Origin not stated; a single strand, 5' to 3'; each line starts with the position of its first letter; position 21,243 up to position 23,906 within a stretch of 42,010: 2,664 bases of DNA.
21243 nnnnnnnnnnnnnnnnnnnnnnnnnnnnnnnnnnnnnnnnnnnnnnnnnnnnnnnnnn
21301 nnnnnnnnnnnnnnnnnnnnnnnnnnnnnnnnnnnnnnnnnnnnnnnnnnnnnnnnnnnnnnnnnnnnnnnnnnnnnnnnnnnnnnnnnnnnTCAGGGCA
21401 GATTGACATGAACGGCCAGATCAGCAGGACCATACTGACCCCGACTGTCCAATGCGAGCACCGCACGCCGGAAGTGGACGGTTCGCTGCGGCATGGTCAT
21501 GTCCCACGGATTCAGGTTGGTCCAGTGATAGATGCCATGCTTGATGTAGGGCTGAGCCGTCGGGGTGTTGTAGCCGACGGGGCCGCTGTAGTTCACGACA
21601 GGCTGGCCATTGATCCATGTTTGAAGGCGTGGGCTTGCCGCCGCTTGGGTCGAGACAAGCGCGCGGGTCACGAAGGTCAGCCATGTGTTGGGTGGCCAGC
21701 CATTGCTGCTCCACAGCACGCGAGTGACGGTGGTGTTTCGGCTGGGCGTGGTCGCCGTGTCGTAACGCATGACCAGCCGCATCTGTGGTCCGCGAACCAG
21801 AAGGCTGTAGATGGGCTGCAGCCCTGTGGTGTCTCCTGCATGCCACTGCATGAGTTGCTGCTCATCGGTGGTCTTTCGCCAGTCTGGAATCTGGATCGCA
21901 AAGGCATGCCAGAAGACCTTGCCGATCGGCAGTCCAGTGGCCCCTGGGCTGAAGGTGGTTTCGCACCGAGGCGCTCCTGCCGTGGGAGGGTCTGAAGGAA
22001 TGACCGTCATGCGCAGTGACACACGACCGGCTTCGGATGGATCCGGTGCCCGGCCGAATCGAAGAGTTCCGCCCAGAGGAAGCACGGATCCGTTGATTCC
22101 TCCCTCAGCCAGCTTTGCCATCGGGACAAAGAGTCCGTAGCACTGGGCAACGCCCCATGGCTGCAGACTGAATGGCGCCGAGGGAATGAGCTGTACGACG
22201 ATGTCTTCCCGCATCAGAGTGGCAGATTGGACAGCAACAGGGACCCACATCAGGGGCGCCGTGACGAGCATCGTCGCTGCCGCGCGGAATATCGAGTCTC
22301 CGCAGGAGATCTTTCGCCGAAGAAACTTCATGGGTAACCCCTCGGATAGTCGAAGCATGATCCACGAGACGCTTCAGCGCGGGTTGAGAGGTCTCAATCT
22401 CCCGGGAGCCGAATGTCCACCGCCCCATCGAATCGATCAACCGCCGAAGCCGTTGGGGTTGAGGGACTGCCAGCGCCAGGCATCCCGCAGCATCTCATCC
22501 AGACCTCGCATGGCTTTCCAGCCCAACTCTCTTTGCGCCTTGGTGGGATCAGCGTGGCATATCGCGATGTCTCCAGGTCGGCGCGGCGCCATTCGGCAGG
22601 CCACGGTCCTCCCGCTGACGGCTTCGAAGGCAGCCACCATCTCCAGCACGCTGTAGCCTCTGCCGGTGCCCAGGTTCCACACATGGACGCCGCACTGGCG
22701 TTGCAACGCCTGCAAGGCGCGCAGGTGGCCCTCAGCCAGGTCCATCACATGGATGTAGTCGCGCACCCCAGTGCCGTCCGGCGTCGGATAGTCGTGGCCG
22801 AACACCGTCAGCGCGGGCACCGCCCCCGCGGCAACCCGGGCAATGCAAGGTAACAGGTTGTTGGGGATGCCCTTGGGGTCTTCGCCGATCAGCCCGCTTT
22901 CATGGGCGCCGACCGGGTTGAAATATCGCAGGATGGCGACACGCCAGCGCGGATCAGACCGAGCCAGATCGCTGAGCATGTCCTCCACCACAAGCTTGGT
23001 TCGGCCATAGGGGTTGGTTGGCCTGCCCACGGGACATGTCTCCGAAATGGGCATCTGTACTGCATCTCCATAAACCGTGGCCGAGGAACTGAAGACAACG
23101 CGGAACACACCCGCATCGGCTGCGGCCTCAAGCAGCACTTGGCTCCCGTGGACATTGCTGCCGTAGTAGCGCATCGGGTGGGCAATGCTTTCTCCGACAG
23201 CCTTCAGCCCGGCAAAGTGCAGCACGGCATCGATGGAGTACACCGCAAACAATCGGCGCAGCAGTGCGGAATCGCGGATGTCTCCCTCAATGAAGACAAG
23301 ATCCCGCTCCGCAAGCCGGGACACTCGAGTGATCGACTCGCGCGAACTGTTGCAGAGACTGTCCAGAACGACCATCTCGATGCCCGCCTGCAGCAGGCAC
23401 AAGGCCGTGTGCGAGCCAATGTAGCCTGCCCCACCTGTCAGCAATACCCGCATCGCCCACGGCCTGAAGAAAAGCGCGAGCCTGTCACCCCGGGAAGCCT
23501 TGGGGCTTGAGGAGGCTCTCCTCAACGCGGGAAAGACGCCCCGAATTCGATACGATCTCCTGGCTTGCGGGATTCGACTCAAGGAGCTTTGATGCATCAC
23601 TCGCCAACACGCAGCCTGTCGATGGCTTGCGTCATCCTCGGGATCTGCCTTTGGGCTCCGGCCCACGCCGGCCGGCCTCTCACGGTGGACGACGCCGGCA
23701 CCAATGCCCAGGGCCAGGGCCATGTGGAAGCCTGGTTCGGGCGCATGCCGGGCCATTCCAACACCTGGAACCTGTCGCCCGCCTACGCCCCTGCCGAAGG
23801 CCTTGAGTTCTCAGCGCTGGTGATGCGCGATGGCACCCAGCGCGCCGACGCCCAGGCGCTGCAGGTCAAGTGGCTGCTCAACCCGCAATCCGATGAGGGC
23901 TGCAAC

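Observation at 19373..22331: Orphan minimal secretin translationally coupled to a secreted polysaccharide-lyase-like protein, next to the EPS locus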

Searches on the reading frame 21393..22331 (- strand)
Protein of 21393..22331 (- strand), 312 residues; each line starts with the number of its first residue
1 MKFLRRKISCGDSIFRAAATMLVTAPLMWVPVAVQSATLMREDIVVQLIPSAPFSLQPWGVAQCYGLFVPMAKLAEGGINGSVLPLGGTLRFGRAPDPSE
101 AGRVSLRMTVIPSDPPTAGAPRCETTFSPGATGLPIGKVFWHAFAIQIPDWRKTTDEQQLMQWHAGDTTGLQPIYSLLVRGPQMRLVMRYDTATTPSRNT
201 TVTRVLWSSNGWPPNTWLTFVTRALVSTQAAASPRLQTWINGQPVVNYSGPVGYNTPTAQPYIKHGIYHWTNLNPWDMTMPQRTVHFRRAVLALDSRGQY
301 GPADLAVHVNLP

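Call 3: search_protein_families(library=pfam, proteins=[window:21393-22331:-], max_evalue=1)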
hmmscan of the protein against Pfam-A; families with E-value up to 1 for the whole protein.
window:21393-22331:- (312 aa): 1 family
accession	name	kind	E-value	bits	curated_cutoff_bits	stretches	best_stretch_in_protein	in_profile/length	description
PF14099.13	Polysacc_lyase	-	2e-20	74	29.9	1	94-283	23-202/210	Polysaccharide lyase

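Call 4: search_protein_families(library=ncbifam, proteins=[window:21393-22331:-], max_evalue=1)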
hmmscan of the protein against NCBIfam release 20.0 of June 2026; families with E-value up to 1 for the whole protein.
window:21393-22331:- (312 aa): 0 families

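Call 10: find_homologous_proteins(query=window:21393-22331:-, max_evalue=0.001)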
Query window:21393-22331:- (312 aa): 32 proteins with E <= 0.001 among 2464 candidates.
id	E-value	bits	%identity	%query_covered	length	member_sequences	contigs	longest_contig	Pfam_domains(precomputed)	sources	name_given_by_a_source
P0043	1.3e-210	716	99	100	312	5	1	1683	PF14099.14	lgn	-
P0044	1.1e-181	621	86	100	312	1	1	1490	PF14099.14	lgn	-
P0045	5.2e-170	583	81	100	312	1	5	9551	PF14099.14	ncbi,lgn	-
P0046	7.2e-155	533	81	88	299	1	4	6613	PF14099.14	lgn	-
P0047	1.2e-154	533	81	88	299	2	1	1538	PF14099.14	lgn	-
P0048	8.8e-153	526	79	90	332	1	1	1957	PF14099.14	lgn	-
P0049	1.3e-152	526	78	90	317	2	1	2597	PF14099.14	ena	-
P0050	4.1e-152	524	77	90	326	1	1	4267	PF14099.14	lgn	-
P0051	4.4e-151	521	74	95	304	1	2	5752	PF14099.14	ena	-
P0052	1.4e-148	513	72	96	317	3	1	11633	PF14099.14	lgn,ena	-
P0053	3.9e-146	505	74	90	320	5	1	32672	PF14099.14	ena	-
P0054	9.4e-143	493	74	89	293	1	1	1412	PF14099.14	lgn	-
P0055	5.9e-140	484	72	90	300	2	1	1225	PF14099.14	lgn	-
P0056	3.2e-129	449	69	87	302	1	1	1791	PF14099.14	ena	-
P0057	8.1e-129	448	68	89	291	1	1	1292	PF14099.14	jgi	-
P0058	1.6e-127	443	66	90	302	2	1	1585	PF14099.14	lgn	-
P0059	1.4e-125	437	67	89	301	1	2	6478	PF14099.14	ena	-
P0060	6.1e-116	405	60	94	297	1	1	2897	PF14099.14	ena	-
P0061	1.1e-115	405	65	87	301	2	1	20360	PF14099.14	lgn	-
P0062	1.1e-114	401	59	95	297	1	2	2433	PF14099.14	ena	-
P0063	3.9e-114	399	60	94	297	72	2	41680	PF14099.14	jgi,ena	jgi:hypothetical protein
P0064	5.6e-114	399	60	94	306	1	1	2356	PF14099.14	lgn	-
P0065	2.0e-113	397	59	93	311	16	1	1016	PF14099.14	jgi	jgi:hypothetical protein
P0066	1.0e-111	391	60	90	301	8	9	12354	PF14099.14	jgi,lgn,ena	jgi:hypothetical protein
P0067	4.7e-111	389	59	95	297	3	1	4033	PF14099.14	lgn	-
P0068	1.2e-110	388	57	96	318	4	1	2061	PF14099.14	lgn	-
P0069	2.7e-110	387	58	93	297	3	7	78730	PF14099.14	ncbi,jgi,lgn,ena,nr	ncbi:MAG: hypothetical protein EBT24_11070 [Betaproteobacteria bacterium]|nr:hypothetical protein [B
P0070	1.2e-109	385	58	93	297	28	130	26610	PF14099.14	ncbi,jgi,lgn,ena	ncbi:MAG: hypothetical protein RL584_1624 [Pseudomonadota bacterium]|jgi:hypothetical protein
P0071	4.4e-108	380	56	98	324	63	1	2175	PF14099.14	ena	-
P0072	1.0e-102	362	58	88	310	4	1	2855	PF14099.14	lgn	-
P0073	5.0e-101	356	57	86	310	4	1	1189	PF14099.14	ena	-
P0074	2.9e-76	275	51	78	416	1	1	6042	PF14099.14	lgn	-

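Call 21: find_encoding_contigs(protein=P0069, flank=8000, max_places=3)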
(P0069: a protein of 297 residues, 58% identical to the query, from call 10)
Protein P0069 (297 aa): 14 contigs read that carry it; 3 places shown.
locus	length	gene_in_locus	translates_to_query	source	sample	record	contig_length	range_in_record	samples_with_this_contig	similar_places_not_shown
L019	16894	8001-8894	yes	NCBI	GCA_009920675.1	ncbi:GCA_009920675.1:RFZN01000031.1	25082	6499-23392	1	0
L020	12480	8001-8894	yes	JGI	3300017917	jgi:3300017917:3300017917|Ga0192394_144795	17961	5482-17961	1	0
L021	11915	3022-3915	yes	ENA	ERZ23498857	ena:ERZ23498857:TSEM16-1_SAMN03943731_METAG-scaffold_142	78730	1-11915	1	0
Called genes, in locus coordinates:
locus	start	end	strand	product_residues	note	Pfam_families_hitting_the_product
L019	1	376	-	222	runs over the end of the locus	PF05036:SPOR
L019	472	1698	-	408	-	PF08245:Mur_ligase_M (weak), PF02875:Mur_ligase_C (faint)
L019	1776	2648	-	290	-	PF17848:Zn_ribbon_ACC, PF01039:Carboxyl_trans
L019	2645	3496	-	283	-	PF00290:Trp_syntA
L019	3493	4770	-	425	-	PF00291:PALP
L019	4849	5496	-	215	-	PF00697:PRAI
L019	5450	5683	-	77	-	-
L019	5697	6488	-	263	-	PF01416:PseudoU_synth_1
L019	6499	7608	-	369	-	PF01118:Semialdhyde_dh, PF02774:Semialdhyde_dhC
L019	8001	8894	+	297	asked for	PF14099:Polysacc_lyase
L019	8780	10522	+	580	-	PF00263:Secretin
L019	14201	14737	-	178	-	PF13463:HTH_27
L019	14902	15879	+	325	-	PF03480:DctP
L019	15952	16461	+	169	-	PF04290:DctQ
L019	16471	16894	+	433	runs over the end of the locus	PF06808:DctM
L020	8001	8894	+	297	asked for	PF14099:Polysacc_lyase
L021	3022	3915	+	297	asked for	PF14099:Polysacc_lyase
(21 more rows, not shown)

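Call 22: find_encoding_contigs(protein=P0053, flank=8000, max_places=2)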
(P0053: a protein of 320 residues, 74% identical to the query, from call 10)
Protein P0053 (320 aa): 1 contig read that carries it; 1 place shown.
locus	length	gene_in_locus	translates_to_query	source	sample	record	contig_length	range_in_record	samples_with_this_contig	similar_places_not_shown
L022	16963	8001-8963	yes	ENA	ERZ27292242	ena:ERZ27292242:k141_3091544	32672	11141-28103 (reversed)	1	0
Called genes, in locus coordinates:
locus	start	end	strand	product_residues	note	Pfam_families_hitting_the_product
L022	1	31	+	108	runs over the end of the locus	-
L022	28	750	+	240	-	PF00005:ABC_tran, PF13304:AAA_21 (weak)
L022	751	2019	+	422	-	PF12704:MacB_PCD, PF02687:FtsX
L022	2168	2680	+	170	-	PF11736:DUF3299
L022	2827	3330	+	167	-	PF00300:His_Phos_1 (faint)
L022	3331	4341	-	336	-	PF02322:Cyt_bd_oxida_II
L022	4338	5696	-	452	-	PF01654:Cyt_bd_oxida_I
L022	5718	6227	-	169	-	PF12802:MarR_2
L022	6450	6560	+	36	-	-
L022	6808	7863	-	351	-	PF00581:Rhodanese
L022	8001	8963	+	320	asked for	PF14099:Polysacc_lyase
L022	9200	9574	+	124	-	PF09996:DUF2237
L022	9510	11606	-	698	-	PF02225:PA, PF09113:N-glycanase_C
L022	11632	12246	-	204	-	PF00881:Nitroreductase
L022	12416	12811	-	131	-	PF01196:Ribosomal_L17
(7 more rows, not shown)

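Call 24: search_protein_families(library=phrogs, proteins=[window:21393-22331:-], max_evalue=0.01)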
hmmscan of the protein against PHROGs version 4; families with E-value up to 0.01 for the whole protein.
window:21393-22331:- (312 aa): 0 families

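Call 26: search_dna_similar(query=window:21393-22331:-, collection=phages, mode=protein, max_rows=15, max_evalue=0.001)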
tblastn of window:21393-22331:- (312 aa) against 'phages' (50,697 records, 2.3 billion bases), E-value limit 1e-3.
No match.

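Call 34: search_solved_structures(query=A2, max_evalue=1, show_alignments=2)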
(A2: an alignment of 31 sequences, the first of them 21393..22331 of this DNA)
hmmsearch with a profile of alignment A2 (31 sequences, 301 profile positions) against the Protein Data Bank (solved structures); distinct sequences matched with E-value up to 1: 0.

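Call 43: predict_structure(alignment_id=A2)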
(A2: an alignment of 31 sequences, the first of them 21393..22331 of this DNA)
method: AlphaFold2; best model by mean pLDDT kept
length: 312 residues; sequences in the alignment: 31
mean_pLDDT: 88.1   pTM: 0.84
mean pLDDT of the five models: 88.1, 87.7, 87.4, 85.3, 84.0
residues with pLDDT >= 90: 229; 70-90: 41; 50-70: 30; < 50: 12
segments of 3 or more residues with pLDDT < 50: 1-3, 9-13, 15-18
pLDDT, mean of each block of 10 residues (from residue 1): 47 48 55 77 93 86 94 94 95 96 96 90 85 84 98 95 86 95 97 91 97 97 95 97 98 81 93 87 96 93 97 90
secondary structure, 60 per line:
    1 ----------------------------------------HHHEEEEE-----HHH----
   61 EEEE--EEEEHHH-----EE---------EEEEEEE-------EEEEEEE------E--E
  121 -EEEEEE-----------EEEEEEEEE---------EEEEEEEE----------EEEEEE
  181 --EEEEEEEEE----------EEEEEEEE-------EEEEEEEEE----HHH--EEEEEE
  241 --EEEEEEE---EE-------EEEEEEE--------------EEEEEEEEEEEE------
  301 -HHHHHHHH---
elements in order: E44-48 E61-64 E67-70 E90-96 E104-110 E122-127 E139-147 E157-164 E175-180 E183-191 E202-209 E217-225 E235-240 E243-249 E262-268 E283-294 H302-309

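Call 46: fold_search(model_id=the predicted structure, library=pdb)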
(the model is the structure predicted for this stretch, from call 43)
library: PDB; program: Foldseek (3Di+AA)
matches with E <= 10: 1375; with E <= 0.001: 329
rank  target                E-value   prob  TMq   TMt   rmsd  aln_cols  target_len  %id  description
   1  2zzj                  4.0e-11  1.00  0.53  0.68   3.8       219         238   15  Crystal structure of endo-beta-1,4-glucuronan lyase from fungus Trichoderma reesei (released 2009-05-05)
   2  3imn                  9.9e-11  1.00  0.52  0.44   6.0       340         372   12  Crystal structure of heparin lyase I from Bacteroides thetaiotaomicron (released 2009-09-29)
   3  9grw_A                1.1e-09  1.00  0.52  0.44   4.9       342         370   12  Structure of Heparinase I from Bacteroides eggerthii in complex with calcium cofactor (released 2025-09-24)
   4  3ina_A                1.2e-09  1.00  0.51  0.43   6.5       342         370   11  Crystal structure of heparin lyase I H151A mutant complexed with a dodecasaccharide heparin (released 2009-09-29)
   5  3ilr_A                1.6e-09  1.00  0.49  0.43   4.5       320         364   11  Structure of Heparinase I from Bacteroides thetaiotaomicron in complex with tetrasaccharide product (released 2009-09-29)
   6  3ikw                  1.6e-09  1.00  0.49  0.41   5.8       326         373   11  Structure of Heparinase I from Bacteroides thetaiotaomicron (released 2009-09-29)
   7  3in9_A                2.8e-09  1.00  0.51  0.43   6.1       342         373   11  Crystal structure of heparin lyase I complexed with disaccharide heparin (released 2009-09-29)
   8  9grw_B                4.8e-09  1.00  0.49  0.42   4.8       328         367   12  Structure of Heparinase I from Bacteroides eggerthii in complex with calcium cofactor (released 2025-09-24)
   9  7nde                  6.3e-09  1.00  0.50  0.63   5.2       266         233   16  Trichoderma parareesei PL7A beta-glucuronan lyase (released 2022-03-02)
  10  7w13_A                1.6e-08  1.00  0.42  0.60   3.6       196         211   18  Complex structure of alginate lyase PyAly with M8 (released 2022-08-17)
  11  5zqi                  1.8e-08  1.00  0.51  0.71   4.5       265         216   12  Alginate lyase AlgAT5 from Polysaccharide Lyase family 7 (released 2019-04-24)
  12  8qiz_A                2.9e-08  1.00  0.50  0.65   5.4       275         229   14  Crystal structure of Paradendryphiella salina PL7C alginate lyase mutant H124N soaked with with penta-mannuronic acid (released 2025-02-05)
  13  4isq_A                3.4e-08  1.00  0.44  0.35   6.0       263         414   10  Binding domain of Botulinum neurotoxin DC in complex with human synaptotagmin I (released 2013-08-14)
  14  8r43_A                4.0e-08  1.00  0.48  0.62   5.6       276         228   16  Crystal structure of Paradendryphiella salina PL7C alginate lyase mutant H110N in complex with tri-mannuronic acid (released 2024-01-17)
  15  3bta                  4.7e-08  1.00  0.40  0.12   6.6       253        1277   11  CRYSTAL STRUCTURE OF BOTULINUM NEUROTOXIN SEROTYPE A (released 1999-10-01)
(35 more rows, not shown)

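Call 71: search_protein_families(library=padloc, proteins=[window:21393-22331:-], max_evalue=0.01)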
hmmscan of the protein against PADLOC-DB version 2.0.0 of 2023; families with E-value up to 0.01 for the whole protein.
window:21393-22331:- (312 aa): 0 families

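Call 81: find_encoding_contigs(protein=P0074, flank=6000, max_places=2)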
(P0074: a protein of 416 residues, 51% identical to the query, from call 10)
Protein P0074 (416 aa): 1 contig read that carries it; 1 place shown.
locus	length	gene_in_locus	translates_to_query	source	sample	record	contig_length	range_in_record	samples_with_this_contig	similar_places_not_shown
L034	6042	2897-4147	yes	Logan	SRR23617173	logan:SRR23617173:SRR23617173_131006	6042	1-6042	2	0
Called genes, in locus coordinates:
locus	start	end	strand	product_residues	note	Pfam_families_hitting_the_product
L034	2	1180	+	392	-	?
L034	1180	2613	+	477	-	PF07394:DUF1501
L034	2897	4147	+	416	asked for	PF14099:Polysacc_lyase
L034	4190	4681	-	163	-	PF04101:Glyco_tran_28_C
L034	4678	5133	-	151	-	PF08660:Alg14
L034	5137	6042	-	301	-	?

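Call 99: search_solved_structures(query=A2, max_evalue=10, show_alignments=3)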
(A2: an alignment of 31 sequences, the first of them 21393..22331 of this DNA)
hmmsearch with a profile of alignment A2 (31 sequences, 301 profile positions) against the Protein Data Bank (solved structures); distinct sequences matched with E-value up to 10: 1.
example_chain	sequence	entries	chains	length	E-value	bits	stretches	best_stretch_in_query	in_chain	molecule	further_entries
6agb_E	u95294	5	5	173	2.2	10.3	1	11-57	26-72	Ribonuclease P/MRP protein subunit POP5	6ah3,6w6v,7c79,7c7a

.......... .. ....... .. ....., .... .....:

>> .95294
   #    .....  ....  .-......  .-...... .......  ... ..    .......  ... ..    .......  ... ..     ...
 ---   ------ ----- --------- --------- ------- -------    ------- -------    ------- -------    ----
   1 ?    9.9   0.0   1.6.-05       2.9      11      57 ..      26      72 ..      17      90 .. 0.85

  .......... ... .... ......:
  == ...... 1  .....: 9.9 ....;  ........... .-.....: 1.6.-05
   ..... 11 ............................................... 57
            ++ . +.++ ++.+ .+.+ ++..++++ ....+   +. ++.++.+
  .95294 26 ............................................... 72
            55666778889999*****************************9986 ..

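Call 101: fold_search(model_id=the predicted structure, library=viral)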
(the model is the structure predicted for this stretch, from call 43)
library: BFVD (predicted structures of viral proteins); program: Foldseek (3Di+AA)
matches with E <= 10: 1436; with E <= 0.001: 234
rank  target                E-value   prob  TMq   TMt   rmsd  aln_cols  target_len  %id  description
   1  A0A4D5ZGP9            2.6e-10  1.00  0.49  0.26   6.0       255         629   16  Uncharacterized protein [Burkholderia phage BcepSaruman]
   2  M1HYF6                9.5e-10  1.00  0.47  0.42  16.2       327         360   12  (no name in the UniProt tables at hand)
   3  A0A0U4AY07            3.1e-09  1.00  0.45  0.28   5.5       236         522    8  (no name in the UniProt tables at hand)
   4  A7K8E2                6.1e-09  1.00  0.47  0.30  14.1       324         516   13  Uncharacterized protein Z182R [Chlorovirus heliozoae]
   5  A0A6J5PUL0            9.4e-09  1.00  0.49  0.32   6.4       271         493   12  Coagulation factor 5/8 C-terminal domain containing protein [uncultured Caudovirales phage]
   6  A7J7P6                9.4e-09  1.00  0.45  0.38  18.9       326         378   11  Uncharacterized protein N542L [Paramecium bursaria Chlorella virus FR483]
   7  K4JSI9                2.0e-08  1.00  0.39  0.34   5.9       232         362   12  (no name in the UniProt tables at hand)
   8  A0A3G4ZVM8            2.1e-08  1.00  0.53  0.53  12.8       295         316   14  Alginate lyase 2 domain-containing protein [Edafosvirus sp.]
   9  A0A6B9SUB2            2.4e-08  1.00  0.40  0.38   6.0       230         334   10  (no name in the UniProt tables at hand)
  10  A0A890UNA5            2.4e-08  1.00  0.43  0.51   6.8       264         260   14  Hydrolase [Microbacterium phage Shocker]
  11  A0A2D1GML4            5.4e-08  1.00  0.47  0.42   9.3       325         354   11  (no name in the UniProt tables at hand)
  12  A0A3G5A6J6            1.6e-07  1.00  0.51  0.56  15.5       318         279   10  Alginate lyase [Hyperionvirus sp.]
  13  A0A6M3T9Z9            1.9e-07  1.00  0.42  0.27   6.3       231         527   12  Uncharacterized protein [Sphingomonas phage Kharn]
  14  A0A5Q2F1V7            2.1e-07  1.00  0.46  0.39   7.3       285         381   12  Uncharacterized protein [Serratia phage JS26]
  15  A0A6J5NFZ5            2.2e-07  1.00  0.44  0.17   7.4       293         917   13  Concanavalin A-like lectin/glucanases superfamily (Fragment) [uncultured Caudovirales phage]
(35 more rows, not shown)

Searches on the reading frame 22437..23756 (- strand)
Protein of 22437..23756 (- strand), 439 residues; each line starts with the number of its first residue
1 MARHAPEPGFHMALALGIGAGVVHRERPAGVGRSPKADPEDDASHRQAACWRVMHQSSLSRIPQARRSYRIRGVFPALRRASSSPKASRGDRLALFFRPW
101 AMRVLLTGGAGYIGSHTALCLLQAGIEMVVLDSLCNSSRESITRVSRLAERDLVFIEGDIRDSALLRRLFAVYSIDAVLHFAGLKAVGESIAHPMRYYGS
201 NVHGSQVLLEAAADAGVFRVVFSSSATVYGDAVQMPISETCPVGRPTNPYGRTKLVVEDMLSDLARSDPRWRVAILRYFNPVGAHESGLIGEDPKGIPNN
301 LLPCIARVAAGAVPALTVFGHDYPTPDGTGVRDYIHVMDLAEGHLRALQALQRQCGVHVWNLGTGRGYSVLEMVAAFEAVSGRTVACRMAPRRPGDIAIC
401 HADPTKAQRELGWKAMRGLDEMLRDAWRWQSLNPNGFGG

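Call 8: search_protein_families(library=pfam, proteins=[window:22437-23756:-], max_evalue=0.001)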
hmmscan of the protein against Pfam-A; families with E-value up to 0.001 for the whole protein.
window:22437-23756:- (439 aa): 9 families
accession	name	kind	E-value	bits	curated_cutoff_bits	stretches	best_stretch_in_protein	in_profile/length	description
PF16363.11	GDP_Man_Dehyd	-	6.5e-57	193.9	27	1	105-425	1-331/332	GDP-mannose 4,6 dehydratase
PF01370.27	Epimerase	-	2.7e-56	191.1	20.9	1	104-363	1-240/240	NAD dependent epimerase/dehydratase family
PF01073.25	3Beta_HSD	-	1.6e-16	60.6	22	1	106-260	2-156/280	3-beta hydroxysteroid dehydrogenase/isomerase family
PF02719.21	Polysacc_synt_2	-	4.6e-16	59.3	20.2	1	104-285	1-175/293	Polysaccharide biosynthesis protein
PF04321.23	RmlD_sub_bind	-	7.4e-12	45.4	27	1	102-263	1-138/287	RmlD substrate binding domain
PF08659.16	KR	-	6.9e-09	36.3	22.6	1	104-235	3-147/180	KR domain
PF05368.20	NmrA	-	7e-05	23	27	1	103-225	4-107/298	NmrA-like family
PF00106.31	adh_short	-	0.00011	22.2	26.6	1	104-184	3-87/195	short chain dehydrogenase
PF07993.18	NAD_binding_4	-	0.00033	20.3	20.1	0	106-280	1-206/258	Male sterility protein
